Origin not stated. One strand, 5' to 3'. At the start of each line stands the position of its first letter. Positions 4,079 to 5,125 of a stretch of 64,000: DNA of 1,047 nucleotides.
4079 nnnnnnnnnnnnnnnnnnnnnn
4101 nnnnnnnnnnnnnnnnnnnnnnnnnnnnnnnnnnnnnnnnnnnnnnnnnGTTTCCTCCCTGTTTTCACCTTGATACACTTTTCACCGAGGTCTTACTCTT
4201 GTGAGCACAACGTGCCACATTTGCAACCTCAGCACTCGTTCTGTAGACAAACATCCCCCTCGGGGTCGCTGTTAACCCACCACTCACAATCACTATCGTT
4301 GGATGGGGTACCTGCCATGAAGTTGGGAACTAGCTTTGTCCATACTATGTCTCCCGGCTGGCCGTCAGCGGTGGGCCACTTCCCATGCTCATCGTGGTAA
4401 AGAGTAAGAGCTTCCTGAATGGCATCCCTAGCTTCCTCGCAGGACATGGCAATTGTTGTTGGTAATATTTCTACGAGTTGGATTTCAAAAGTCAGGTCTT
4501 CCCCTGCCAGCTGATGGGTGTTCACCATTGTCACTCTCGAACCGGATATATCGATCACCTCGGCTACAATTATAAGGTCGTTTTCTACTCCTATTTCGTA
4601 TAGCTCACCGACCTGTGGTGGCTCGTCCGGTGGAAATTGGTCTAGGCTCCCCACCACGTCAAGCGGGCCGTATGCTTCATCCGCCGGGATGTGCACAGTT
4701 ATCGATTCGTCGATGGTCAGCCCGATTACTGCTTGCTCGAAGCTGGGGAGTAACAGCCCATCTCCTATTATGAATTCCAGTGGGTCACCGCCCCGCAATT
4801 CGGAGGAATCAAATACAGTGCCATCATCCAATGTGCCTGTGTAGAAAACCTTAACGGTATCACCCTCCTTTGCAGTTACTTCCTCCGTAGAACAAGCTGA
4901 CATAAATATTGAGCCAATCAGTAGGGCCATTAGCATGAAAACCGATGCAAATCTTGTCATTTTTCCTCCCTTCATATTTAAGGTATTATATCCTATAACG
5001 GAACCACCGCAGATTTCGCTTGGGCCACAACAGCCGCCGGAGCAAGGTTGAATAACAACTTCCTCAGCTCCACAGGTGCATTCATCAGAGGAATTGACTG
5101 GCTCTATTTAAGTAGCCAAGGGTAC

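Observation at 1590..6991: ArsR-controlled metalloid-resistance operon that integrates a complete thiol-disulfide relay (CcdA, CxxC lipoprotein, Trx-like) and a Cys-tailed FKBP chaperone with two efflux systems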

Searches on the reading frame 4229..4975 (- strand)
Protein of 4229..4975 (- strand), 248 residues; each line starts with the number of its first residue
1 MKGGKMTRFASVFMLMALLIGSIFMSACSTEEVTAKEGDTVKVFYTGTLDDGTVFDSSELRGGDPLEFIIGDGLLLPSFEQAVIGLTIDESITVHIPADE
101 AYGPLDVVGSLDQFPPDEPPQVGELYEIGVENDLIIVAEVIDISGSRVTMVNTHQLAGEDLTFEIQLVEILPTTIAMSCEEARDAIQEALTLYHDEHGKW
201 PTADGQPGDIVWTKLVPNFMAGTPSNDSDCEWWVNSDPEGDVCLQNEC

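Call 3: search_protein_families(library=ncbifam, proteins=[window:4229-4975:-], max_evalue=0.01)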
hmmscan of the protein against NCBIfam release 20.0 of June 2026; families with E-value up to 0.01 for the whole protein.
window:4229-4975:- (248 aa): 6 families
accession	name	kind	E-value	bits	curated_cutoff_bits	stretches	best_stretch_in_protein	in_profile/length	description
NF011676.0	PRK15095.1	equivalog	2.5e-11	43.3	125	1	37-177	7-150/156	FKBP-type peptidyl-prolyl cis-trans isomerase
NF008008.0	PRK10737.1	equivalog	1.3e-08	35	174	1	41-174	9-143/196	peptidylprolyl isomerase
NF008602.0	PRK11570.1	subfamily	9.8e-08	32.1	198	1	36-106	118-185/206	FKBP-type peptidyl-prolyl cis-trans isomerase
NF008150.0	PRK10902.1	equivalog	3.5e-07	29.9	215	1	34-109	160-232/271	FKBP-type peptidyl-prolyl cis-trans isomerase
TIGR00115.1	tig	equivalog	5.1e-07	28.9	180.2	1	31-168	146-229/410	trigger factor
NF053689.1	BamJ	equivalog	1.4e-05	25.5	100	1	36-103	95-165/184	BamJ family beta-barrel-assembly machinery protein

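Call 4: search_protein_families(library=pfam, proteins=[window:4229-4975:-], max_evalue=0.01)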
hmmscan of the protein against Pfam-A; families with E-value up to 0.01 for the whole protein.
window:4229-4975:- (248 aa): 1 family
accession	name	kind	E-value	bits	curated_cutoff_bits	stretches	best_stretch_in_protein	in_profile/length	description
PF00254.34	FKBP_C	-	4.5e-17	62.6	21.1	1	34-117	4-84/94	FKBP-type peptidyl-prolyl cis-trans isomerase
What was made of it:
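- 4460..4975 (-): lipoprotein signal plus SlyD/SlpA-type FKBP with an insert-in-flap chaperone domain (residues 1-172 of the 248-aa ORF; likely start 4960). PF00254 E 4.5e-17 (call 4).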

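Call 11: find_homologous_proteins(query=window:4229-4975:-)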
Query window:4229-4975:- (248 aa): 1910 proteins with E <= 0.001 among 2356 candidates; the best 120 are listed.
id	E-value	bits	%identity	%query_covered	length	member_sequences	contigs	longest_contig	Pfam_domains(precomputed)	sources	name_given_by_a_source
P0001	5.3e-152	522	93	100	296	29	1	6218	PF00254.35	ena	-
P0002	7.5e-143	492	89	98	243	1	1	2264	PF00254.35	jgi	jgi:peptidylprolyl isomerase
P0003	2.2e-140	484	64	86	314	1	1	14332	PF23322.2,PF00254.35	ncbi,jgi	-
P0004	3.7e-131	454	75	66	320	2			PF00254.35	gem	-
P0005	1.0e-127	443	80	98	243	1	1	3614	PF00254.35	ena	-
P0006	1.8e-109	383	71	55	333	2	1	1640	PF00254.35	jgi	jgi:peptidylprolyl isomerase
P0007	5.0e-105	369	70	98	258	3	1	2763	PF00254.35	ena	-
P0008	1.4e-102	361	80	83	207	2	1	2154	PF00254.35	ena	-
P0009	8.7e-102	358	60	67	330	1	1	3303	PF00254.35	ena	-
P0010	2.1e-100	353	69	69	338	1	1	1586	PF00254.35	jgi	jgi:peptidylprolyl isomerase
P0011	1.6e-97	344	66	67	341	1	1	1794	PF00254.35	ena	-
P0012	1.2e-96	341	68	67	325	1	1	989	PF00254.35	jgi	jgi:peptidylprolyl isomerase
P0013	4.3e-96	339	60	66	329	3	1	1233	PF00254.35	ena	-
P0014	6.8e-75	270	86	60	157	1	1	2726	PF00254.35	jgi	-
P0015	3.2e-72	261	72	69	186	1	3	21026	PF00254.35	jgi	jgi:peptidylprolyl isomerase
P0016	1.8e-70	255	75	66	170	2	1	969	PF00254.35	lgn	-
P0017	6.6e-68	247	72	67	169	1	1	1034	PF00254.35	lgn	-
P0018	1.7e-66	242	70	67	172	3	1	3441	PF00254.35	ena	-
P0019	1.9e-65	239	69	66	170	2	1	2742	PF00254.35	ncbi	-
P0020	4.0e-65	238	55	86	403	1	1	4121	PF00254.35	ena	-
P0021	1.2e-63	233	67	69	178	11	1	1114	PF00254.35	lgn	-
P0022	5.4e-63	231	66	67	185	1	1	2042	PF00254.35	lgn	-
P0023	5.6e-63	231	67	67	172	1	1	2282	PF00254.35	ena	-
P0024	2.8e-62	229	67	66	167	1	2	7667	PF00254.35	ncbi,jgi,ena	ncbi:FKBP-type 16 kDa peptidyl-prolyl cis-trans isomerase [subsurface metagenome]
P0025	9.0e-62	227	66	67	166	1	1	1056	PF00254.35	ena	-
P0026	9.7e-61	223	68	66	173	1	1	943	PF00254.35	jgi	-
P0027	1.4e-60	223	65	67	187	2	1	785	PF00254.35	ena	-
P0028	4.1e-60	221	67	66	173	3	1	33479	PF00254.35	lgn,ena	-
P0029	2.8e-59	219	65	66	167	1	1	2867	PF00254.35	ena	-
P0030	4.2e-57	212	64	66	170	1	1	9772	PF00254.35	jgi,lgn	-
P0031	9.7e-57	210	63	67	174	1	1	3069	PF00254.35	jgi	-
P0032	1.5e-55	207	67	59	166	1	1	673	PF00254.35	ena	-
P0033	2.3e-55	206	61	67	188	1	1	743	PF00254.35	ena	-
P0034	1.1e-54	204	62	64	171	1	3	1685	PF00254.35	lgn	-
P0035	6.2e-54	201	61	66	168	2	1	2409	PF00254.35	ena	-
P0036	7.8e-54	201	62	67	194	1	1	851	PF00254.35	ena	-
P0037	3.0e-53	199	60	67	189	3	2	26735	PF00254.35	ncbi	-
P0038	5.2e-52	195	60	66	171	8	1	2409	PF00254.35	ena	-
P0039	6.5e-51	191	67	59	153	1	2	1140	PF00254.35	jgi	jgi:peptidylprolyl isomerase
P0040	1.1e-50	191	59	67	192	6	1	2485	PF00254.35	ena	-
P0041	1.3e-50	190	62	67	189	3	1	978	PF00254.35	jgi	jgi:peptidylprolyl isomerase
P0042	3.0e-50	189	61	69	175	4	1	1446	PF00254.35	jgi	-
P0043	7.7e-50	188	67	59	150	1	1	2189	PF00254.35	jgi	-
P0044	8.3e-50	188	60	66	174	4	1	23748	PF00254.35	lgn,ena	-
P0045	1.8e-49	187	62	67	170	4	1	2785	PF00254.35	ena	-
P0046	3.6e-49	186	58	67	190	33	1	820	PF00254.35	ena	-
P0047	1.1e-48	184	60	67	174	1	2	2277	PF00254.35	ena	-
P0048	3.3e-48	182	59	67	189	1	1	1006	PF00254.35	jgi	jgi:peptidylprolyl isomerase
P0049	3.8e-48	182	60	66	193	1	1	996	PF00254.35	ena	-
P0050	5.8e-48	182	60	67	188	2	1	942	PF00254.35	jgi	jgi:peptidylprolyl isomerase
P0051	5.9e-48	182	56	67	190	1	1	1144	PF00254.35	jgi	jgi:peptidylprolyl isomerase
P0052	8.0e-48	181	58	67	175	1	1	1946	PF00254.35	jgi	jgi:peptidylprolyl isomerase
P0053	9.1e-48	181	58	66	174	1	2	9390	PF00254.35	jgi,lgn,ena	-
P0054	1.7e-47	180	58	69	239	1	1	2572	PF00254.35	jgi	jgi:peptidylprolyl isomerase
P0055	3.1e-47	179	59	68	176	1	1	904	PF00254.35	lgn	-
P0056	5.1e-47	179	58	67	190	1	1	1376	PF00254.35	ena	-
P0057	5.8e-47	178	58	67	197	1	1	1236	PF00254.35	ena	-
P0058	8.5e-47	178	60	66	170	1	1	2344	PF00254.35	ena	-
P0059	1.7e-46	177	59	66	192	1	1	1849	PF00254.35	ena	-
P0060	7.5e-46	175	56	65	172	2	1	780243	PF00254.35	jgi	-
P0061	2.5e-45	173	59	66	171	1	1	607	PF00254.35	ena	-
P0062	3.3e-45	173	55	67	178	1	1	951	PF00254.35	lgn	-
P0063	7.5e-45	171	59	64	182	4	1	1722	PF00254.35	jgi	jgi:peptidylprolyl isomerase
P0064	2.6e-44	170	57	67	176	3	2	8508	PF00254.35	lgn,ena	-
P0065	2.7e-44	170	58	68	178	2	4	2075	PF00254.35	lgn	-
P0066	6.1e-44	168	63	55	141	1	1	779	PF00254.35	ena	-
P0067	1.1e-43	168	59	63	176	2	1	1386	PF00254.35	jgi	jgi:peptidylprolyl isomerase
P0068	2.2e-43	167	55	67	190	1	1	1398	PF00254.35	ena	-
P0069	2.6e-43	166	53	67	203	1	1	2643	PF00254.35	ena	-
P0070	2.8e-43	166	54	67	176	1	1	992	PF00254.35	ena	-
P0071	4.2e-43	166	56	60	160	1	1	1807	PF00254.35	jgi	-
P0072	1.0e-42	164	57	64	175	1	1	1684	PF00254.35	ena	-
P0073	1.4e-42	164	54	67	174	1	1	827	PF00254.35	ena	-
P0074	2.3e-42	163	56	66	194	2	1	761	PF00254.35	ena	-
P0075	3.2e-42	163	55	65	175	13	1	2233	PF00254.35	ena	-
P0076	6.3e-41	159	59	62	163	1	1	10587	PF00254.35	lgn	-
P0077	1.6e-40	157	50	69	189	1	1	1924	PF00254.35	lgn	-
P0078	8.5e-40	155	54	64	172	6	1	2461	PF00254.35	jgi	-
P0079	1.3e-39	154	51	68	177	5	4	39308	PF00254.35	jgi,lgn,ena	-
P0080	8.7e-39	152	52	69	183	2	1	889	PF00254.35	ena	-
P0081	1.4e-38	151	53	65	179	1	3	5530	PF00254.35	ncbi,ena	-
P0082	1.7e-38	151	50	67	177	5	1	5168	PF00254.35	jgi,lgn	-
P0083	1.8e-38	151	50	67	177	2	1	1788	PF00254.35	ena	-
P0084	2.4e-38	150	54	56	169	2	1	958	PF00254.35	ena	-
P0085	2.5e-38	150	51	66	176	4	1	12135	PF00254.35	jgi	-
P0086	3.1e-38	150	52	65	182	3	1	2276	PF00254.35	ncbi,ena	-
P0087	4.9e-38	149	51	65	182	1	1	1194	PF00254.35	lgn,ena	-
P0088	5.0e-38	149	50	67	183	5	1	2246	PF00254.35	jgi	-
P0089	7.9e-38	148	50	67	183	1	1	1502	PF00254.35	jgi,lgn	-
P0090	1.0e-37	148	51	67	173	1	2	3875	PF00254.35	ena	-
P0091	3.1e-37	146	49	65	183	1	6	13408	PF00254.35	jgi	-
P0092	2.3e-36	144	58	59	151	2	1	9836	PF00254.35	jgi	-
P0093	2.9e-36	143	55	54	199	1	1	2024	PF00254.35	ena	-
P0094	3.8e-36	143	54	67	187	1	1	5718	PF00254.35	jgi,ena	-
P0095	6.3e-36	142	50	68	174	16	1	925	PF00254.35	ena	-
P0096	6.4e-36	142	53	65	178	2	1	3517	PF00254.35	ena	-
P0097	6.6e-36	142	57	55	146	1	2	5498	PF00254.35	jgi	jgi:peptidylprolyl isomerase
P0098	7.3e-36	142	50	65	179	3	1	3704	PF00254.35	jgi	jgi:peptidylprolyl isomerase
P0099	8.9e-36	142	53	65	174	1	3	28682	PF00254.35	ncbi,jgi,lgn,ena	jgi:peptidylprolyl isomerase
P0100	9.2e-36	142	59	56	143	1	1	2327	PF00254.35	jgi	jgi:FKBP-type peptidyl-prolyl cis-trans isomerase 2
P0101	9.6e-36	142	51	64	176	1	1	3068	PF00254.35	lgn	-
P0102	1.0e-35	142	53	65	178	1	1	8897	PF00254.35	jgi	-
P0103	1.1e-35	141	53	65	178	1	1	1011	PF00254.35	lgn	-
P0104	1.1e-35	141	51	67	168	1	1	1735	PF00254.35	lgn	-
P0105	1.5e-35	141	49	67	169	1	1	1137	PF00254.35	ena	-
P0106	1.6e-35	141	51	67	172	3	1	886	PF00254.35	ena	-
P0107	1.7e-35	141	52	65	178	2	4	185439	PF00254.35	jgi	-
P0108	1.8e-35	141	51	64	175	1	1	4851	PF00254.35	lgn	-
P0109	2.6e-35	140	49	69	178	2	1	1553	PF00254.35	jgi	jgi:peptidylprolyl isomerase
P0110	3.9e-35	140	49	67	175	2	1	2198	PF00254.35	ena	-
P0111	4.2e-35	139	52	58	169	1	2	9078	PF00254.35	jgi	jgi:peptidylprolyl isomerase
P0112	4.4e-35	139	60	55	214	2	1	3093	PF00254.35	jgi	jgi:peptidylprolyl isomerase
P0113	5.9e-35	139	55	56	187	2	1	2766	PF00254.35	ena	-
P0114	7.3e-35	139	54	63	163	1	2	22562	PF00254.35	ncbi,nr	ncbi:MAG: peptidylprolyl isomerase [Chloroflexi bacterium]|nr:peptidylprolyl isomerase [Chloroflexot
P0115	9.9e-35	138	48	66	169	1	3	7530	PF00254.35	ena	-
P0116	1.0e-34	138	48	66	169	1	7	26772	PF00254.35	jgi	-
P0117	1.1e-34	138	48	66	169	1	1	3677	PF00254.35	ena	-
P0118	1.3e-34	138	47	66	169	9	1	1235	PF00254.35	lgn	-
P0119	1.7e-34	137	54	56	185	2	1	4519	PF00254.35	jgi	jgi:peptidylprolyl isomerase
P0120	3.3e-34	137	50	59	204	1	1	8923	PF00254.35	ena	-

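Call 12: find_encoding_contigs(protein=P0001, flank=6000, max_places=3)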
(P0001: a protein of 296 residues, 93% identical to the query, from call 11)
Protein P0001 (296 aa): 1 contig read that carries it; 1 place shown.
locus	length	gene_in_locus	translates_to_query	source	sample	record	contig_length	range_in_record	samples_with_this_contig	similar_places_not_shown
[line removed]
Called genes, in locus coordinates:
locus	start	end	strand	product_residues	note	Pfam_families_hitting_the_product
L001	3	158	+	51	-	?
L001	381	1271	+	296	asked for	PF00254:FKBP_C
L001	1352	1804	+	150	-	-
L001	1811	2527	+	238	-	PF02683:DsbD_TM, PF13386:DsbD_2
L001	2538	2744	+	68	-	-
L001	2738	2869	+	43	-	PF12838:Fer4_7 (weak), PF13187:Fer4_9 (weak), PF12837:Fer4_6, PF13237:Fer4_10 (weak), PF00037:Fer4, PF13484:Fer4_16 (weak)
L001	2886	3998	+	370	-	PF01758:SBF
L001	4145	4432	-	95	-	PF02583:Trns_repr_metal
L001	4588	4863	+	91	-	PF04879:Molybdop_Fe4S4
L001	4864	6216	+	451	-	?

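Call 13: find_encoding_contigs(protein=P0003, flank=8000, max_places=3)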
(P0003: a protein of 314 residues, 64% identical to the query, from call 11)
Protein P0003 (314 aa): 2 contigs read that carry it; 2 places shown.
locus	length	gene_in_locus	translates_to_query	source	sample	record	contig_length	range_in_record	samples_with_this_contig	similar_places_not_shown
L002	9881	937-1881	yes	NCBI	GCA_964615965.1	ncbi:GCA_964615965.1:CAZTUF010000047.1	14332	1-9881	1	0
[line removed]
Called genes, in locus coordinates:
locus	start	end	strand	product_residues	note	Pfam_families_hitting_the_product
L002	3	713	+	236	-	?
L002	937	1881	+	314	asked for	PF23322:PPIase_AIP (faint), PF00254:FKBP_C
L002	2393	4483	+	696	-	PF03190:Thioredox_DsbH, PF13899:Thioredoxin_7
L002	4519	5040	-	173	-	PF00578:AhpC-TSA, PF08534:Redoxin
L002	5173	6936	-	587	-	PF00301:Rubredoxin (weak), PF02776:TPP_enzyme_N, PF00205:TPP_enzyme_M, PF02775:TPP_enzyme_C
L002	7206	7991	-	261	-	PF01975:SurE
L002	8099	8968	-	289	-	PF02629:CoA_binding, PF13607:Succ_CoA_lig, PF00549:Ligase_CoA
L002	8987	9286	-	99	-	-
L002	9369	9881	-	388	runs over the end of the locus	PF08442:ATP-grasp_2, PF13549:ATP-grasp_5, PF24948:Citrate_synth_N, PF00549:Ligase_CoA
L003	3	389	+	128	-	?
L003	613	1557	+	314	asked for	PF23322:PPIase_AIP (faint), PF00254:FKBP_C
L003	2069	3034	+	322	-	?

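Call 37: predict_structure(alignment_id=A2)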
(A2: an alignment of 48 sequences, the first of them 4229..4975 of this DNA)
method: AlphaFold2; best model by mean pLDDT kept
length: 248 residues; sequences in the alignment: 48
mean_pLDDT: 82.7   pTM: 0.63
mean pLDDT of the five models: 82.7, 82.0, 79.0, 75.1, 65.0
residues with pLDDT >= 90: 115; 70-90: 94; 50-70: 9; < 50: 30
segments of 3 or more residues with pLDDT < 50: 1-30
pLDDT, mean of each block of 10 residues (from residue 1): 36 36 41 83 96 90 89 92 93 94 93 90 93 90 96 95 95 83 90 88 87 84 79 77 76
secondary structure, 60 per line:
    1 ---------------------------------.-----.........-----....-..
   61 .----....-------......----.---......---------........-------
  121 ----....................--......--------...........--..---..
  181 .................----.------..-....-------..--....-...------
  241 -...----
elements in order: E40-48 E54-57 E66-69 H77-82 E91-96 E106-110 E125-130 E134-144 E147-152 E161-171 H179-197 H212-215 H227-230 E232-234 E242-244
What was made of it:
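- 4460..4975 (-): The AF2 model has pLDDT 82.7 (call 37).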

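Call 42: fold_search(model_id=the predicted structure, library=pdb)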
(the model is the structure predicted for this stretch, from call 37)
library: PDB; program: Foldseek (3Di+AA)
matches with E <= 10: 1562; with E <= 0.001: 252
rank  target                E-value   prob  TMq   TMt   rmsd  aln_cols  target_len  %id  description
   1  4dt4                  4.8e-15  1.00  0.35  0.52   6.6       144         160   28  Crystal structure of the PPIase-chaperone SlpA with the chaperone binding site occupied by the linker of the purificatio (released 2012-07-04)
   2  4odm_C                7.7e-15  1.00  0.34  0.53   7.4       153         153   27  Structure of SlyD from Thermus thermophilus in complex with S2-W23A peptide (released 2015-01-14)
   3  4odm_B                1.6e-14  1.00  0.35  0.55   6.7       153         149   27  Structure of SlyD from Thermus thermophilus in complex with S2-W23A peptide (released 2015-01-14)
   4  4odm_A                3.6e-14  1.00  0.33  0.53   6.7       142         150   27  Structure of SlyD from Thermus thermophilus in complex with S2-W23A peptide (released 2015-01-14)
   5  7oxj_A                4.5e-14  1.00  0.34  0.51   6.7       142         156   27  ttSlyD with M8A pseudo-wild-type S2 peptide (released 2022-03-16)
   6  5i7q                  5.7e-14  1.00  0.37  0.56   6.4       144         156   28  Crystal structure of Fkbp12-IF(SlpA), a chimeric protein of human Fkbp12 and the insert in flap domain of Ecoli SlpA (released 2017-03-08)
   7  4odo_B                7.6e-14  1.00  0.34  0.53   6.7       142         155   27  Structure of SlyD from Thermus thermophilus in complex with FK506 (released 2015-01-14)
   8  4odl_A                1.1e-13  1.00  0.33  0.53   6.7       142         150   27  Structure of SlyD from Thermus thermophilus in complex with S2 peptide (released 2015-01-14)
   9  4odo_C                2.3e-13  1.00  0.35  0.54   7.3       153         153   26  Structure of SlyD from Thermus thermophilus in complex with FK506 (released 2015-01-14)
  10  3cgm                  2.6e-13  1.00  0.37  0.54   6.3       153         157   27  Crystal structure of thermophilic SlyD (released 2009-03-10)
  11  8g01_C                3.1e-13  1.00  0.36  0.56   7.0       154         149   25  YES Complex - E. coli MraY, Protein E ID21, E. coli SlyD (released 2023-07-26)
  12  5i7p                  4.0e-13  1.00  0.38  0.57   5.6       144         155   27  Crystal structure of Fkbp12-IF(SlyD), a chimeric protein of human Fkbp12 and the insert in flap domain of Ecoli SlyD (released 2017-03-08)
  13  4odk_A                4.2e-13  1.00  0.34  0.53   6.3       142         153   27  Structure of SlyD from Thermus thermophilus in complex with T1 peptide (released 2015-01-14)
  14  3luo_A                1.1e-12  1.00  0.35  0.58   6.7       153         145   27  Crystal Structure and functional characterization of the thermophilic prolyl isomerase and chaperone SlyD (released 2010-03-31)
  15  3cgn                  1.7e-12  1.00  0.34  0.54   6.6       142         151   27  Crystal Structure of thermophilic SlyD (released 2009-03-10)
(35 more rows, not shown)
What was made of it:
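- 4460..4975 (-): The top Foldseek hits are SlpA and SlyD (call 42).
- On SlyD/SlpA-type FKBP chaperone: Foldseek matches SlpA and SlyD over about 145-153 columns (call 42).
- Closest known: SlyD / SlpA. Same: The top structural matches are 4DT4 SlpA and 4ODM SlyD, at E about 1e-14 (call 42).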

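Call 55: find_encoding_contigs(protein=P0028, flank=5000, max_places=2)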
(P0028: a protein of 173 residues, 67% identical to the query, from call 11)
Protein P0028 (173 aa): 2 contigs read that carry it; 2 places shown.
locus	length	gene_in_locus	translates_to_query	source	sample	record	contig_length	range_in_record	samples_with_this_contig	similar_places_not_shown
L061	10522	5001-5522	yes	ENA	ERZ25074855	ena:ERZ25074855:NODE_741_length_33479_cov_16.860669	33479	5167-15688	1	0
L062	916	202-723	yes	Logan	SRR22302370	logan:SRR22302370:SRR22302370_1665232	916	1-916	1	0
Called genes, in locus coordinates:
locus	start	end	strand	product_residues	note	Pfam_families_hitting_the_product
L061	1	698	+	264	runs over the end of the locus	PF18928:DUF5677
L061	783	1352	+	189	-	-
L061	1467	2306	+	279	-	PF01135:PCMT, PF01209:Ubie_methyltran, PF08704:GCD14, PF13489:Methyltransf_23, PF13847:Methyltransf_31, PF08241:Methyltransf_11, PF08242:Methyltransf_12, PF13649:Methyltransf_25, +1 more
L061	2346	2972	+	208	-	PF01209:Ubie_methyltran, PF13489:Methyltransf_23, PF13847:Methyltransf_31, PF08241:Methyltransf_11, PF08242:Methyltransf_12, PF13649:Methyltransf_25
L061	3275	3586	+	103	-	PF04140:ICMT (faint), PF04191:PEMT, PF06966:DUF1295 (weak)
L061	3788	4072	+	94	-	PF12675:DUF3795 (faint)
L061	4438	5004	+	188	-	-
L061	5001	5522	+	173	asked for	PF00254:FKBP_C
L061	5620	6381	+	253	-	PF11967:RecO_N, PF02565:RecO_C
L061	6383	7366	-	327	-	PF00348:polyprenyl_synt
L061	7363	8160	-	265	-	PF01026:TatD_DNase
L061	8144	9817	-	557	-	PF00133:tRNA-synt_1, PF09334:tRNA-synt_1g, PF08264:Anticodon_1 (weak), PF19303:Anticodon_3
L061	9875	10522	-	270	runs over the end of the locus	PF00590:TP_methylase, PF23016:RsmI_C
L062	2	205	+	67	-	?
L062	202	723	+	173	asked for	PF00254:FKBP_C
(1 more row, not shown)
